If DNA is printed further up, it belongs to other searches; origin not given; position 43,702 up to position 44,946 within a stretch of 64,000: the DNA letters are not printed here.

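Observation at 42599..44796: Uncharacterised two-gene membrane cassette present as a full copy plus a 5'-truncated diverged tandem copy (A-B-A'-B'): candidate toxin/immunity-like system with an orphan module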

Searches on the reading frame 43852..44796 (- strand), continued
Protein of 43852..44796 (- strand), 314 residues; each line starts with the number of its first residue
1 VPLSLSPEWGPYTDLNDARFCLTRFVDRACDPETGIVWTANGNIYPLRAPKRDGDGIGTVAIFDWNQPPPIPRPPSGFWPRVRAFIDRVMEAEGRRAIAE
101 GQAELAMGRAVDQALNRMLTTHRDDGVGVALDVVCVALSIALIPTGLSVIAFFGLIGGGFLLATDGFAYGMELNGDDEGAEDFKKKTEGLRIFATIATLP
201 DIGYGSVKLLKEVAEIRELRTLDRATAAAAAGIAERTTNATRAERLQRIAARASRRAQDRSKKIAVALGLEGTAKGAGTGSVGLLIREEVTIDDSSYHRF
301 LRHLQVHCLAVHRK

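Call 75: search_protein_families(library=pfam, proteins=[L014:8247-9278:-, L014:7816-8235:-, L014:11523-12185:-, L014:12189-13478:-, L015:8063-9814:-, L015:6371-8008:-, L015:12625-15612:-, L007:9468-9959:+, L016:1743-2675:+, L030:16230-16670:+], max_evalue=0.001)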
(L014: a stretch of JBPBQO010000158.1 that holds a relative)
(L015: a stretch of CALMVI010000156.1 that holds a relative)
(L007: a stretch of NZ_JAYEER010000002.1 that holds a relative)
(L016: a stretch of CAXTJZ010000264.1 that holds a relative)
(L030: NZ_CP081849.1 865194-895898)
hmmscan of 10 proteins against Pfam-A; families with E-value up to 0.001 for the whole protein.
L014:8247-9278:- (343 aa): 1 family
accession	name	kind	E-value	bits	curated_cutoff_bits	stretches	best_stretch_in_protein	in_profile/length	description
PF00579.31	tRNA-synt_1b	-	1.7e-67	228.2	21.1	1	13-292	5-287/292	tRNA synthetases class I (W and Y)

L014:7816-8235:- (139 aa): 1 family
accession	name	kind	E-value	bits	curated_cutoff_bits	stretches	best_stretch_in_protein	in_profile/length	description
PF01894.22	UPF0047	-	3.7e-39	133.9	27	1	20-135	2-116/117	Uncharacterised protein family UPF0047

L014:11523-12185:- (220 aa): 0 families

L014:12189-13478:- (429 aa): 2 families
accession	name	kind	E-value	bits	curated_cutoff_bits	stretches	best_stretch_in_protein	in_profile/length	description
PF20979.2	Arginosuc_syn_C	-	4.4e-78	262.3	27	1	200-417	1-217/219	Arginosuccinate synthase C-terminal domain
PF00764.25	Arginosuc_synth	-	7.3e-65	218.4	27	1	28-189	1-162/162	Arginosuccinate synthase N-terminal HUP domain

L015:8063-9814:- (583 aa): 1 family
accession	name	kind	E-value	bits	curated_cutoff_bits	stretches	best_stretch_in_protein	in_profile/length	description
PF01019.26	G_glu_transpept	-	1.9e-153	512.4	27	1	42-527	2-487/512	Gamma-glutamyltranspeptidase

L015:6371-8008:- (545 aa): 1 family
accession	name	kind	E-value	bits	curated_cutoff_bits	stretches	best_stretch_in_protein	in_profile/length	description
PF03062.24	MBOAT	-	5.9e-22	78.8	27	1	148-300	81-249/337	MBOAT, membrane-bound O-acyltransferase family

L015:12625-15612:- (995 aa): 4 families
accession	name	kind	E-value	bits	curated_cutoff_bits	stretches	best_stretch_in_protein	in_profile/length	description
PF02384.22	N6_Mtase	-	1.5e-09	38.1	20.4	1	289-389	4-96/311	N-6 DNA Methylase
PF07669.17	Eco57I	-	3.3e-06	27.7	25.3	1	372-609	2-146/171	Eco57I restriction-modification methylase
PF20473.4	MmeI_Mtase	-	2.1e-05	24.3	27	1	331-393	21-85/259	MmeI, DNA-methyltransferase domain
PF20464.3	MmeI_N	-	0.00031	21.5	27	1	49-122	51-133/181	MmeI, N-terminal domain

L007:9468-9959:+ (163 aa): 0 families

L016:1743-2675:+ (310 aa): 2 families
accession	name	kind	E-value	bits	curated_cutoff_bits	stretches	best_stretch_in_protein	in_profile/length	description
PF00535.33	Glycos_transf_2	-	3.9e-14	53.4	23.3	1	11-118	2-105/168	Glycosyl transferase family 2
PF13641.12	Glyco_tranf_2_3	-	1.4e-05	25.6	27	1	7-116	1-111/230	Glycosyltransferase like family 2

L030:16230-16670:+ (146 aa): 0 families

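Call 86: find_encoding_contigs(protein=P0015, flank=10000, max_places=2)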
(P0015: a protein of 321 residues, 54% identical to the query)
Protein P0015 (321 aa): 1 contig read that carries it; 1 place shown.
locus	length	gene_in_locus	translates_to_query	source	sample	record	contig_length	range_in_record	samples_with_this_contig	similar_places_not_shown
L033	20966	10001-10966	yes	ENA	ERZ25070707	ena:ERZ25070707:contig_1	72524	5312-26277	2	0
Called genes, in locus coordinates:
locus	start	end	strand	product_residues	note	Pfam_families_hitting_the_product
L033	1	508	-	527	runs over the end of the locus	PF00089:Trypsin, PF13365:Trypsin_2, PF00595:PDZ, PF13180:PDZ_2, PF17820:PDZ_6, PF00595:PDZ, PF13180:PDZ_2, PF17820:PDZ_6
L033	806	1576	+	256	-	PF00106:adh_short, PF13561:adh_short_C2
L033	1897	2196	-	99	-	-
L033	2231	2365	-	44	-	-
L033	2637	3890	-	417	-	-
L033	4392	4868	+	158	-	PF14588:YjgF_endoribonc, PF01042:Ribonuc_L-PSP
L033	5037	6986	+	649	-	PF02129:Peptidase_S15, PF08530:PepX_C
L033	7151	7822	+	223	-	PF02666:PS_Dcarbxylase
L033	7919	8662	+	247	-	PF01066:CDP-OH_P_transf, PF08009:CDP-OH_P_tran_2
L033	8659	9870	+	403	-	PF02771:Acyl-CoA_dh_N, PF02770:Acyl-CoA_dh_M, PF00441:Acyl-CoA_dh_1, PF08028:Acyl-CoA_dh_2 (weak)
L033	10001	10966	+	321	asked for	-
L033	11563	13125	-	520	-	PF00117:GATase, PF07722:Peptidase_C26 (weak), PF02540:NAD_synthase (faint), PF03054:tRNA_Me_trans (faint), PF00958:GMP_synt_C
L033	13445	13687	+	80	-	-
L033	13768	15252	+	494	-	PF01943:Polysacc_synt, PF13440:Polysacc_synt_3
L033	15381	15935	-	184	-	PF02563:Poly_export, PF10531:SLBB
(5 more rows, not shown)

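Call 87: find_encoding_contigs(protein=P0016, flank=10000, max_places=2)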
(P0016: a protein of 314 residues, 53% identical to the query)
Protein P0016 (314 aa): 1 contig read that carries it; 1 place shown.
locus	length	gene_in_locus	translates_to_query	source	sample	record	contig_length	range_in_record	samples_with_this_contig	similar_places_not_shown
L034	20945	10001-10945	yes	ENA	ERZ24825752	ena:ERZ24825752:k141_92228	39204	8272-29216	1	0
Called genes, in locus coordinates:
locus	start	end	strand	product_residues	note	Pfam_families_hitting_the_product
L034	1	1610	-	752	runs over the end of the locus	PF00390:malic, PF03949:Malic_M, PF01515:PTA_PTB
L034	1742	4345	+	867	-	PF01624:MutS_I, PF05188:MutS_II, PF05192:MutS_III, PF05190:MutS_IV, PF00488:MutS_V, PF27441:MutS_C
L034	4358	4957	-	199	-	PF01330:RuvA_N, PF14520:HHH_5, PF07499:RuvA_C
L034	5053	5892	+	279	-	PF01471:PG_binding_1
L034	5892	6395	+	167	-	-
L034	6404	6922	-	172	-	PF02075:RuvC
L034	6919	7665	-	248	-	PF20772:TACO1_YebC_N, PF01709:Transcrip_reg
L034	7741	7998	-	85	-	PF10073:GapR_DNA-bd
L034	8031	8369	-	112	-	PF06844:DUF1244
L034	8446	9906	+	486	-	PF00224:PK, PF02887:PK_C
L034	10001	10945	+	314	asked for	-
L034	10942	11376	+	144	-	-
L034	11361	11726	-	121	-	PF00702:Hydrolase, PF13419:HAD_2 (weak)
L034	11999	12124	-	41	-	PF00444:Ribosomal_L36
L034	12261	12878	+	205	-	PF13590:DUF4136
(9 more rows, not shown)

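Call 90: search_dna_similar(query=L003:2556-4043:-, collection=plasmids, mode=protein, max_evalue=1e-20, max_rows=5)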
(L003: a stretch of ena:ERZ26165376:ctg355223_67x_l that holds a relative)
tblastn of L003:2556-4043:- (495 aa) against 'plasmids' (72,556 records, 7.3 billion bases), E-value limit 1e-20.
Records with a match: 578; places in all: 676; records where one place covers at least 80% of the query: 564.
Best place of each record, by identity: 60-80% 53; <60% 525.
By first word of the organism name: Ralstonia 126; Rhizobium 94; Escherichia 75; Campylobacter 38; Cronobacter 21; Leisingera 18; Vibrio 15; Pantoea 15; Burkholderia 14; Enterobacter 13; and 56 more.
By predicted mobility (MOB-suite, as given by PLSDB): non-mobilizable 278; conjugative 164; mobilizable 136.
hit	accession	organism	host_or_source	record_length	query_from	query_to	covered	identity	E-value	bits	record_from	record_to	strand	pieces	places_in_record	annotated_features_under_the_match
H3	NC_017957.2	Tistrella mobilis KA081020-065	-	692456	19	492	96%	67.3%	0e+0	655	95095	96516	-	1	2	tssC: type VI secretion system contractile sheath large subunit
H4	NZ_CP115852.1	Pseudoroseomonas cervicalis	-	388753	11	494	98%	65.9%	0e+0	659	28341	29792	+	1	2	tssC: type VI secretion system contractile sheath large subunit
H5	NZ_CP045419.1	Pseudoalteromonas sp. THAF3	pure culture,Surface of a polyethylene ...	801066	19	493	96%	66.8%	0e+0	649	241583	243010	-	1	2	tssC: type VI secretion system contractile sheath large subunit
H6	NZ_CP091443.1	Pseudoalteromonas sp. CF6-2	sediment,South Sea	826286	1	493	100%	64.0%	0e+0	639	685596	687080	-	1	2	tssC: type VI secretion system contractile sheath large subunit | tssB: type VI secretion system contractile sheath small subunit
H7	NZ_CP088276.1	Phyllobacterium sp. T1293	Melilotus albus,Cell culture,root nodule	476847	1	493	100%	63.9%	0e+0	636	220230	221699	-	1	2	tssC: type VI secretion system contractile sheath large subunit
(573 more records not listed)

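Call 92: fold_search(model_id=the predicted structure, library=viral)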
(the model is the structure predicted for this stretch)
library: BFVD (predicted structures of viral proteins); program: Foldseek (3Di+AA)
matches with E <= 10: 322; with E <= 0.001: 0
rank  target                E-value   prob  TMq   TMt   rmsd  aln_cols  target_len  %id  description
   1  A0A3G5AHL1            1.5e-01  0.33  0.19  0.18  27.4       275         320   13  Uncharacterized protein [Sylvanvirus sp.]
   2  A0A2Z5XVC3            2.8e-01  1.00  0.26  0.80   1.4        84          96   19  Uncharacterized protein [Mycobacterium phage PP]
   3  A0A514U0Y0            3.2e-01  0.80  0.20  0.39  24.0       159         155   12  Uncharacterized protein [Gordonia phage Phendrix]
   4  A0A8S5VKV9            3.8e-01  0.25  0.21  0.13  27.2       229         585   10  (no name in the UniProt tables at hand)
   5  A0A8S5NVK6            3.8e-01  0.15  0.16  0.05  27.0       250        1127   14  Tail tape measure [Siphoviridae sp. ctINK4]
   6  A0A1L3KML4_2          4.3e-01  0.10  0.14  0.04  27.1       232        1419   13  Genome polyprotein (Fragment) [Wenzhou picorna-like virus 38]
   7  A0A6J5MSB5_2          4.8e-01  0.20  0.20  0.05  31.0       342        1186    8  Uncharacterized protein [uncultured Caudovirales phage]
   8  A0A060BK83            5.4e-01  0.23  0.21  0.06  26.8       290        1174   12  Putative phage protein [Podophage Lau218]
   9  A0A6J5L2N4            5.7e-01  0.20  0.16  0.22  23.5       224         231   12  Uncharacterized protein [uncultured Caudovirales phage]
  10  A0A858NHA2            6.4e-01  0.35  0.24  0.27  29.4       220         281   10  (no name in the UniProt tables at hand)
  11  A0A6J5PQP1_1          6.4e-01  0.23  0.20  0.08  27.7       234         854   18  PcfJ-like protein [uncultured Caudovirales phage]
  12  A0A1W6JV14            7.7e-01  0.35  0.27  0.09  44.4       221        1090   14  Tail fiber protein [Vibrio phage pVco-5]
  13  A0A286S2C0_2          7.7e-01  0.18  0.22  0.09  31.3       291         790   13  Tape measure protein [Arthrobacter phage Molivia]
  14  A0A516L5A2            7.7e-01  0.07  0.14  0.15  45.2       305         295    8  (no name in the UniProt tables at hand)
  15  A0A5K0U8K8            8.2e-01  0.21  0.22  0.22  25.9       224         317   12  Uncharacterized protein [Yasminevirus sp. GU-2018]
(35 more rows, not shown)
